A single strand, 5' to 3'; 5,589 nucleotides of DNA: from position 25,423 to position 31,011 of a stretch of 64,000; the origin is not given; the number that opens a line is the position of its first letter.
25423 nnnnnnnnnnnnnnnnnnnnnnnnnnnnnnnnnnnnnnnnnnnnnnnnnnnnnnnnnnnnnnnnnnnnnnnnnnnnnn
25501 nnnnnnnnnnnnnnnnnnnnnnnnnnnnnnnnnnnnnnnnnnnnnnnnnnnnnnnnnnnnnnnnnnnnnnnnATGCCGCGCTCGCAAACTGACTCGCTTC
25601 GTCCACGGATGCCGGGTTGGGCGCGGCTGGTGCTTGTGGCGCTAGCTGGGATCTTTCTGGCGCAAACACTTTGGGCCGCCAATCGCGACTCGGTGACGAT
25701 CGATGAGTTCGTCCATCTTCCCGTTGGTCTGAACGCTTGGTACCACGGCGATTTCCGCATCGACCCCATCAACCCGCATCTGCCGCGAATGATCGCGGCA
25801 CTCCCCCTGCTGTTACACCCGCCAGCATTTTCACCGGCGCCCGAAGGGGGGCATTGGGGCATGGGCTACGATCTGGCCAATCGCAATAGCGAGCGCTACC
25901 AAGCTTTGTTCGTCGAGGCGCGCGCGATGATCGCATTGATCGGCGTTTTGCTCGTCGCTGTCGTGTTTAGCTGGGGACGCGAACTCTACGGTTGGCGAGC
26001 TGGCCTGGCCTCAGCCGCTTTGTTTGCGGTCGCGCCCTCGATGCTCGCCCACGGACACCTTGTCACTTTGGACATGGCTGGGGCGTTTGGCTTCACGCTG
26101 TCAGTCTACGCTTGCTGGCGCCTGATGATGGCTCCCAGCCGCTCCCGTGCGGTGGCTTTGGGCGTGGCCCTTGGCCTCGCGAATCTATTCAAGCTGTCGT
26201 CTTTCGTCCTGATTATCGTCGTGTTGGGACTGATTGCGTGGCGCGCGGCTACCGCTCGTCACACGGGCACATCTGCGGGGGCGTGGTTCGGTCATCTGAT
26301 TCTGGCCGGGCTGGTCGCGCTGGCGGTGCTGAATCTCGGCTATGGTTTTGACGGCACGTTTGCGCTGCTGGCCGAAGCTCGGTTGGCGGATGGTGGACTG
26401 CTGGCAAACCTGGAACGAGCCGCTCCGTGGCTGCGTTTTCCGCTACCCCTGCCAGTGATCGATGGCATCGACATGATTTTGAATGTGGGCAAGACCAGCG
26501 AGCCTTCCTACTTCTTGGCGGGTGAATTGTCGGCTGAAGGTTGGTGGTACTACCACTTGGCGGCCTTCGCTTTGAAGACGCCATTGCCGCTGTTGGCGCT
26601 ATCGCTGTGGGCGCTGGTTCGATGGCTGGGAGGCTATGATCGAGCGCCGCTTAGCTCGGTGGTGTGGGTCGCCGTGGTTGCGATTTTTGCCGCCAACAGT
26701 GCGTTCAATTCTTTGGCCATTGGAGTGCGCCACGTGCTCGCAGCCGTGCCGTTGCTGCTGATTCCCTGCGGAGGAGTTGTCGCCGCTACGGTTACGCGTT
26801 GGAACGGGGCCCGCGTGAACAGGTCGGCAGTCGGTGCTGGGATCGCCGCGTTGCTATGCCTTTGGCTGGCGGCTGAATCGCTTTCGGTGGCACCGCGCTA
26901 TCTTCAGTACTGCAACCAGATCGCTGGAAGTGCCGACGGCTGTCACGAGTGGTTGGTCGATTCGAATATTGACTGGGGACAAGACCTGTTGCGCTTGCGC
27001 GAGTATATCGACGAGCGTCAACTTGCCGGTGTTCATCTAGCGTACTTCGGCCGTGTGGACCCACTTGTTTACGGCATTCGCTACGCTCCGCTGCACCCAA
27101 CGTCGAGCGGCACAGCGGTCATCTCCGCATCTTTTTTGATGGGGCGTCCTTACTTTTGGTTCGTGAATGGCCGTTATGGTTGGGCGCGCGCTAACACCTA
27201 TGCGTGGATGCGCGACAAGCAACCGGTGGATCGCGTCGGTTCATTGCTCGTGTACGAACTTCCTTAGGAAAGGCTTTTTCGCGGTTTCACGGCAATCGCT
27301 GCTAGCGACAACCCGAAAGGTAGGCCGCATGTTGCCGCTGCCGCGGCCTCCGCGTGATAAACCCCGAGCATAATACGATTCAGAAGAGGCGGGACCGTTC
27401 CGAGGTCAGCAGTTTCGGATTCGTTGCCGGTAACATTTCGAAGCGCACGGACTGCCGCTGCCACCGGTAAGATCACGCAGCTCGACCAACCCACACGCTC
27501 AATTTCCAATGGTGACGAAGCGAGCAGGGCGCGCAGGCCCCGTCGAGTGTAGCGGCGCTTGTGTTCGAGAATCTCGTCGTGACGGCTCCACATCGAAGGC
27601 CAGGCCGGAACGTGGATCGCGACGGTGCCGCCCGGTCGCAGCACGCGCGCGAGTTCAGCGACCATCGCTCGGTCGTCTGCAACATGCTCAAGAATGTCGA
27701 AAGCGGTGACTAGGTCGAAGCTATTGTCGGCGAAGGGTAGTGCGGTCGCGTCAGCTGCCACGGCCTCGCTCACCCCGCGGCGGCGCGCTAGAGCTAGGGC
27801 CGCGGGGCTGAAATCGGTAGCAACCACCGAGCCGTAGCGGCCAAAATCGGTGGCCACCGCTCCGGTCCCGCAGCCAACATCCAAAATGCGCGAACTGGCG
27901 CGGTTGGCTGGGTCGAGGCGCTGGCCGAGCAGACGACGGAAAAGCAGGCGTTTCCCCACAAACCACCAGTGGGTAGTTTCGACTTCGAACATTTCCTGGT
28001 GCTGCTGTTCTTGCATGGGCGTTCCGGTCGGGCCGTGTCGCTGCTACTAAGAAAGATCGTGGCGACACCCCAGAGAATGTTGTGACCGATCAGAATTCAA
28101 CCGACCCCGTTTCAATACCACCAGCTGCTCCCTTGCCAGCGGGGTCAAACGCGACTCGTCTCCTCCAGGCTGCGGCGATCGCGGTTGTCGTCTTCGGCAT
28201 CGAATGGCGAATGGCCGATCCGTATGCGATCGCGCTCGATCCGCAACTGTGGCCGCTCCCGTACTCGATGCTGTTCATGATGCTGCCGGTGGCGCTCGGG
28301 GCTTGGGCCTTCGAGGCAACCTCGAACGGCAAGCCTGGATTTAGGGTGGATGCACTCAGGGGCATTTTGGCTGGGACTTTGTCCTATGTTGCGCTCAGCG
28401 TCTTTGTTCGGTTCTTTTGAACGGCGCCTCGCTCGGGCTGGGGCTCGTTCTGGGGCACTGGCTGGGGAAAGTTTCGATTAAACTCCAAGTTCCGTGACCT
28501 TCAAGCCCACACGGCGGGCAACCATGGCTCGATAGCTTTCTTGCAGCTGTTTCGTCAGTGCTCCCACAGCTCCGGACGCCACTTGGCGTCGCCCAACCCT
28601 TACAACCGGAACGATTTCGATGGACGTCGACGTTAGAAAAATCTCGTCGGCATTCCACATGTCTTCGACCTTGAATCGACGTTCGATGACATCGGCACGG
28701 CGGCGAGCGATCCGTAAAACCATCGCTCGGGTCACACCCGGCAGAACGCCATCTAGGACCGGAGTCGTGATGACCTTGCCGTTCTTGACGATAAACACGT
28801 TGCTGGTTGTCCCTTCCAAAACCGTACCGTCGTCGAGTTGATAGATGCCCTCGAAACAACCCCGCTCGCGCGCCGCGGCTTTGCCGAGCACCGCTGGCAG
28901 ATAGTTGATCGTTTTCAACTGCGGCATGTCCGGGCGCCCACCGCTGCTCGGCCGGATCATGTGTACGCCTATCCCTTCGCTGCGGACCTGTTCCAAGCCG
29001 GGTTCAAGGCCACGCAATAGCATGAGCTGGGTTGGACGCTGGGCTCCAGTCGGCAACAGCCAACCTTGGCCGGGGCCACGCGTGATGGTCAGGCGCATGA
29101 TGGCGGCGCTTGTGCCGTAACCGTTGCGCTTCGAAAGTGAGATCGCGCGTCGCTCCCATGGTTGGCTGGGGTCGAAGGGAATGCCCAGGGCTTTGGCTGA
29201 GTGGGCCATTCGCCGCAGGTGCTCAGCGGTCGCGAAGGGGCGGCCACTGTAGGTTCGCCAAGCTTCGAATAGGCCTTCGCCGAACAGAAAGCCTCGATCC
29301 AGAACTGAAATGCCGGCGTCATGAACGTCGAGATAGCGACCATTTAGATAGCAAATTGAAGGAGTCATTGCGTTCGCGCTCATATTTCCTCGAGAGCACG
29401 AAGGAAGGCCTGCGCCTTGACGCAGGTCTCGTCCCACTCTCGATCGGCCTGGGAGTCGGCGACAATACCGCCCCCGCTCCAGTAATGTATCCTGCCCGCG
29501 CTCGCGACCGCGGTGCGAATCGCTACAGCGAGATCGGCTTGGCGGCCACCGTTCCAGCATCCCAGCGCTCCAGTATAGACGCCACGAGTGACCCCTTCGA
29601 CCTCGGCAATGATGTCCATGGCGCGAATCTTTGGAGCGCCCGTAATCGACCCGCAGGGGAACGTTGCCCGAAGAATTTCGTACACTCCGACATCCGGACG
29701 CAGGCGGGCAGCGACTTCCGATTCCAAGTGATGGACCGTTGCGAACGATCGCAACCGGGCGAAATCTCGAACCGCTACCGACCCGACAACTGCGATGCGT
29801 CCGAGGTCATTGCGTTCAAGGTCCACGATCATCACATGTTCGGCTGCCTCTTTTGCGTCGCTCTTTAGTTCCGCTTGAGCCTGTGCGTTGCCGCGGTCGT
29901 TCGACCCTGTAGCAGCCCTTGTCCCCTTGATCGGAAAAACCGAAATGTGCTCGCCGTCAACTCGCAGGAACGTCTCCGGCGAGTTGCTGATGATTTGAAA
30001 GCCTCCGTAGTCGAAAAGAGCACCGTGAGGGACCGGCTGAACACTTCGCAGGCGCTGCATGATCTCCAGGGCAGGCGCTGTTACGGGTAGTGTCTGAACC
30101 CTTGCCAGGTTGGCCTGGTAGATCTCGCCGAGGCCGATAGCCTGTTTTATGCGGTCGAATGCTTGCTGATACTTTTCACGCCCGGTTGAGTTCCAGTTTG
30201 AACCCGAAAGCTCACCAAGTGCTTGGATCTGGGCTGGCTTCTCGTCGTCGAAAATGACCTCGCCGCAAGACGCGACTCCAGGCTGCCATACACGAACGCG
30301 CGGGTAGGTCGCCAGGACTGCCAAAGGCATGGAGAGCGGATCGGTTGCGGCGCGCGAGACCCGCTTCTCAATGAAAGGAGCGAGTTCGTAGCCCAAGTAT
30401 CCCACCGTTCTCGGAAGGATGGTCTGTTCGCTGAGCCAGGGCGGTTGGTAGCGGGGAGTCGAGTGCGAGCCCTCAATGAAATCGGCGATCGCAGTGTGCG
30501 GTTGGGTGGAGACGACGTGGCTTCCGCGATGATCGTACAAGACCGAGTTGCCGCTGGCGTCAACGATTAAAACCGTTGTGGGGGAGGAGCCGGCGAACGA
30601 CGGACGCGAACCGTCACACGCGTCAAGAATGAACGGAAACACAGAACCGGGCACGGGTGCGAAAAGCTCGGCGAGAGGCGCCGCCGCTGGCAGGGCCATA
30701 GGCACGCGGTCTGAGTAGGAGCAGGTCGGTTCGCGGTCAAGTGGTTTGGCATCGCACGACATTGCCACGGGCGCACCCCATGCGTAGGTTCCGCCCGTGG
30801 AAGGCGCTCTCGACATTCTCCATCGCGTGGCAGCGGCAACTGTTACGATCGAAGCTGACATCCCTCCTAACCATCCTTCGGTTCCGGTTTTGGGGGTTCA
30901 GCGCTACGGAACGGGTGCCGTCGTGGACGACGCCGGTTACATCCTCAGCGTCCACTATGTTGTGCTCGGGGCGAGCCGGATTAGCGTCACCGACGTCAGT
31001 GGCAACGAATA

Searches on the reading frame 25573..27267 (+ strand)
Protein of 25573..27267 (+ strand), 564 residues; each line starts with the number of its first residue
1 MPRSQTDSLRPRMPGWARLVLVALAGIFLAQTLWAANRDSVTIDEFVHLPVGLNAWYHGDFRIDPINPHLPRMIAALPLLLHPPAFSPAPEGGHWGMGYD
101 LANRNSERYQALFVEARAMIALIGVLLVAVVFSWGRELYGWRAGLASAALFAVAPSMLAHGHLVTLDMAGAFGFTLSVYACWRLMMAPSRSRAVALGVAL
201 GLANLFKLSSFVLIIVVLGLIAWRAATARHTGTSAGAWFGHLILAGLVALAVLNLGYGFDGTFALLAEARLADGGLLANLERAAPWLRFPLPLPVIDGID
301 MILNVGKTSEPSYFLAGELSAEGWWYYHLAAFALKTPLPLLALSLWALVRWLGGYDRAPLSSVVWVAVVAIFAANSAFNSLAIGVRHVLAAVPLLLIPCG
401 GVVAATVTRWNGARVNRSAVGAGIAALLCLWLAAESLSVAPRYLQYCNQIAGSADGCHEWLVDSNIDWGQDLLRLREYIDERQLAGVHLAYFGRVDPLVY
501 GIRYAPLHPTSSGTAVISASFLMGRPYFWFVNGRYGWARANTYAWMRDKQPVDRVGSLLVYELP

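Call 35: search_protein_families(library=pfam, proteins=[window:25573-27267:+], max_evalue=0.001)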
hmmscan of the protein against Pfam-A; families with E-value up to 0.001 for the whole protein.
window:25573-27267:+ (564 aa): 2 families
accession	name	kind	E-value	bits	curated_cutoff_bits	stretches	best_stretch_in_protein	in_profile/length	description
PF02366.24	PMT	-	4.1e-10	40.1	22.7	1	111-242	80-218/245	Dolichyl-phosphate-mannose-protein mannosyltransferase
PF13231.12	PMT_2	-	5.1e-07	30.5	26.1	1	116-249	24-154/160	Dolichyl-phosphate-mannose-protein mannosyltransferase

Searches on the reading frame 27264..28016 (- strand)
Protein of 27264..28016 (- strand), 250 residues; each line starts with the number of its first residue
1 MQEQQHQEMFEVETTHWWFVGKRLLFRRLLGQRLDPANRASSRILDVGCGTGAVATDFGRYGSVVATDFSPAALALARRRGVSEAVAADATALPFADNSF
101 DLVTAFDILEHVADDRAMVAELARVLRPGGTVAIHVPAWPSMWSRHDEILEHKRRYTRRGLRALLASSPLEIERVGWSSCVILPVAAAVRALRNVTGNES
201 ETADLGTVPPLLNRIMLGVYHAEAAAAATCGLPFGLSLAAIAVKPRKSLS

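Call 35: search_protein_families(library=pfam, proteins=[window:27264-28016:-], max_evalue=0.001)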
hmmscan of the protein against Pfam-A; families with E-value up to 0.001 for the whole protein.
window:27264-28016:- (250 aa): 12 families
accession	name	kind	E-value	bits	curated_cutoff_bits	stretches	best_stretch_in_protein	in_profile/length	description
PF08241.18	Methyltransf_11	-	2e-26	92.9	21.2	1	45-134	1-95/95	Methyltransferase domain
PF13649.12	Methyltransf_25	-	1.6e-22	80.4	27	1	44-130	1-97/97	Methyltransferase domain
PF13489.12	Methyltransf_23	-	2.1e-16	60.5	27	1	30-168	13-157/164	Methyltransferase domain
PF08242.18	Methyltransf_12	-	3.8e-16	60.1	30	1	45-131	1-97/98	Methyltransferase domain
PF13847.12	Methyltransf_31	-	6.5e-16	58.8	27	1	41-138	4-113/145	Methyltransferase domain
PF01209.24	Ubie_methyltran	-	6.2e-12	45.8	20.1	1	37-134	44-151/233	ubiE/COQ5 methyltransferase family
PF03141.22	Methyltransf_29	-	4e-06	26.1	23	1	39-134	116-217/506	Putative S-adenosyl-L-methionine-dependent methyltransferase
PF05148.21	Methyltransf_8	-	5.3e-05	23.6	27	1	38-134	70-156/219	Hypothetical methyltransferase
PF05219.18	DREV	-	0.00011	21.8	26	1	26-134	78-186/265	DREV methyltransferase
PF05175.20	MTS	-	0.00014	21.9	23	1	29-87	22-81/170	Methyltransferase small domain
PF07021.18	MetW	-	0.0003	20.9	21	1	39-127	12-103/193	Methionine biosynthesis protein MetW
PF06325.19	PrmA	-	0.00078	19.5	22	0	33-133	154-257/296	Ribosomal protein L11 methyltransferase (PrmA)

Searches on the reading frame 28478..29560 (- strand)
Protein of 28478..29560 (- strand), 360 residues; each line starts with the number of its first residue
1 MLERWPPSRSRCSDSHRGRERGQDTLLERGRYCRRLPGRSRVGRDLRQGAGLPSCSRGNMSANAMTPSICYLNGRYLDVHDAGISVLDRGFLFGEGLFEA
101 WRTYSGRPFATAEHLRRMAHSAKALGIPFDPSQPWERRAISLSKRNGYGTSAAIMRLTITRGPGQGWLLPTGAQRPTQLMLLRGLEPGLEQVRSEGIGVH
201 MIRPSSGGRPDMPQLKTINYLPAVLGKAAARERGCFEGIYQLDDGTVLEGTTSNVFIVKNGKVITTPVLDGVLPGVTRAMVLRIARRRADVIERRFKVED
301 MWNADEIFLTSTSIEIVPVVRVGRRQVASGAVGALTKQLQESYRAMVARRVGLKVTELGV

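Call 35: search_protein_families(library=pfam, proteins=[window:28478-29560:-], max_evalue=0.001)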
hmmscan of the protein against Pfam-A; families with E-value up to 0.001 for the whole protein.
window:28478-29560:- (360 aa): 1 family
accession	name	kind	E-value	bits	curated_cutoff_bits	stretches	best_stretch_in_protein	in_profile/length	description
PF01063.24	Aminotran_4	-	3.6e-48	164.8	28.5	1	96-321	1-222/223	Amino-transferase class IV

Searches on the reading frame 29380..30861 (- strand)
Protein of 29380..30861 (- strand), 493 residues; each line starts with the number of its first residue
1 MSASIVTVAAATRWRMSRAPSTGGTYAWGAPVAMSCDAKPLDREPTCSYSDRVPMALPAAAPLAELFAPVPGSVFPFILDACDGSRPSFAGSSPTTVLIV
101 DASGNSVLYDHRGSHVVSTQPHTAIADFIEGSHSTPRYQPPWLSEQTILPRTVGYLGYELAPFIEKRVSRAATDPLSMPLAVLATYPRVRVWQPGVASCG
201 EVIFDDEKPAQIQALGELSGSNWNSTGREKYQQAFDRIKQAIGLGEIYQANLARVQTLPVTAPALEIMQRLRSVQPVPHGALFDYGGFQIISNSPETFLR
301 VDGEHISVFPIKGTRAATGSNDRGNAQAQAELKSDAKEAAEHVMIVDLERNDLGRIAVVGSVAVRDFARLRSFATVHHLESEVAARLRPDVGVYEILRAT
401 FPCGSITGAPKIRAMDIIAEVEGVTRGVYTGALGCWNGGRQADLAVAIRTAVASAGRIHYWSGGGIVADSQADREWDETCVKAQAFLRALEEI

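Call 35: search_protein_families(library=pfam, proteins=[window:29380-30861:-], max_evalue=0.001)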
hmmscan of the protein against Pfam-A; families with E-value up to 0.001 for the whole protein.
window:29380-30861:- (493 aa): 2 families
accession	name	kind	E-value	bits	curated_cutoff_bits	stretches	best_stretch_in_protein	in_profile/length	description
PF00425.24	Chorismate_bind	-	1.5e-82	277.5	27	1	228-482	2-257/257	chorismate binding enzyme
PF04715.19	Anth_synt_I_N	-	4e-05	24.3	23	1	76-189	18-128/140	Anthranilate synthase component I, N terminal region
